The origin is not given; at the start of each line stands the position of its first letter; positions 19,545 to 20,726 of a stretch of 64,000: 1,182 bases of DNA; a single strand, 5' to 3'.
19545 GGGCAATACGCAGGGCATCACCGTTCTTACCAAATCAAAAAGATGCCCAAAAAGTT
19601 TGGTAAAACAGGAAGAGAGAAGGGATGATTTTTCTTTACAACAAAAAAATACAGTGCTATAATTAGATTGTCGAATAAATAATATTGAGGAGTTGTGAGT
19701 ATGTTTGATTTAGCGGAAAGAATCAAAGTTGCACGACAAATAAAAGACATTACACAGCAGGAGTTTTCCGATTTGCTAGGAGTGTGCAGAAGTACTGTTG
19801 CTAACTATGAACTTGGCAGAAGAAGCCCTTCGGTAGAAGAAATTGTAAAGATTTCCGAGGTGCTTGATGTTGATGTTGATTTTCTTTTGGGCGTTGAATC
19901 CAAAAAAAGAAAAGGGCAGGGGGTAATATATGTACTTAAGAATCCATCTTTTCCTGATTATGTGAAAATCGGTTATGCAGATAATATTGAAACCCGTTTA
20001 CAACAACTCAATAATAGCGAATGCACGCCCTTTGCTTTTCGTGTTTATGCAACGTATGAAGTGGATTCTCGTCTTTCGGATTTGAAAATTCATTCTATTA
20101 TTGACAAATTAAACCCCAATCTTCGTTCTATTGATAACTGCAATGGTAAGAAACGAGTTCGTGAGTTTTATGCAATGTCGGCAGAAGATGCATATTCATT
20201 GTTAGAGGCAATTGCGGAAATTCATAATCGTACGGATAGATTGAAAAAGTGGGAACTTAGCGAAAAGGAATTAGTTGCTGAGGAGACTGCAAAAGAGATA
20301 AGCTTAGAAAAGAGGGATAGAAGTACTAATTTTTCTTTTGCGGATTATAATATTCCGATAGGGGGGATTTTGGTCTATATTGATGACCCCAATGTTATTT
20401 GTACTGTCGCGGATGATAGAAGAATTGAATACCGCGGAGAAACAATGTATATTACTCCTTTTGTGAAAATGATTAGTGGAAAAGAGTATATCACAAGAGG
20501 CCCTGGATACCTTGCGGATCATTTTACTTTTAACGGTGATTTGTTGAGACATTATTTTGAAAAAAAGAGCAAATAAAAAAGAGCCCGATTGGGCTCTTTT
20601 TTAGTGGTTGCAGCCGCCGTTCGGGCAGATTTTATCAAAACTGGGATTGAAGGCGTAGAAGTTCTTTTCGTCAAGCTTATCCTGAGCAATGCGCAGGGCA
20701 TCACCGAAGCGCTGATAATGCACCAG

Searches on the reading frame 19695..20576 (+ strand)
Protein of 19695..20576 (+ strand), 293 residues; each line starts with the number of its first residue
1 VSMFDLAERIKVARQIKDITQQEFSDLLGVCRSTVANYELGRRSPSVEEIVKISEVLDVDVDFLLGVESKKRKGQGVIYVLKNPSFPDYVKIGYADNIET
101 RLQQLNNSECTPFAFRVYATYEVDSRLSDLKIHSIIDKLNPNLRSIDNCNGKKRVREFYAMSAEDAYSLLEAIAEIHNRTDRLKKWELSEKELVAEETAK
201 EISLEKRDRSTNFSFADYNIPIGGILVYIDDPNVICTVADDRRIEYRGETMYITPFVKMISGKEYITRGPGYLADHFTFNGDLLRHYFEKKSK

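Call 79: search_protein_families(library=pfam, proteins=[window:19695-20576:+], max_evalue=0.00001)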
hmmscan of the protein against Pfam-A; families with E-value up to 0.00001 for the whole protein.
window:19695-20576:+ (293 aa): 5 families
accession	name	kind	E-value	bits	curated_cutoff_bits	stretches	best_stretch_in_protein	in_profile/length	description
PF01381.28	HTH_3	-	7.7e-14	51.9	23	1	10-64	1-55/55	Helix-turn-helix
PF10544.15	T5orf172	-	7e-13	49.4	20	1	76-173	1-100/101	T5orf172 domain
PF13455.12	MUG113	-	5.4e-08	33.7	22.3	1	90-172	1-72/73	Meiotically up-regulated gene 113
PF12844.13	HTH_19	-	6e-08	32.9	30.2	1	8-62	2-56/64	Helix-turn-helix domain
PF13560.12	HTH_31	-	4.2e-07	30.6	27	1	5-62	1-59/64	Helix-turn-helix domain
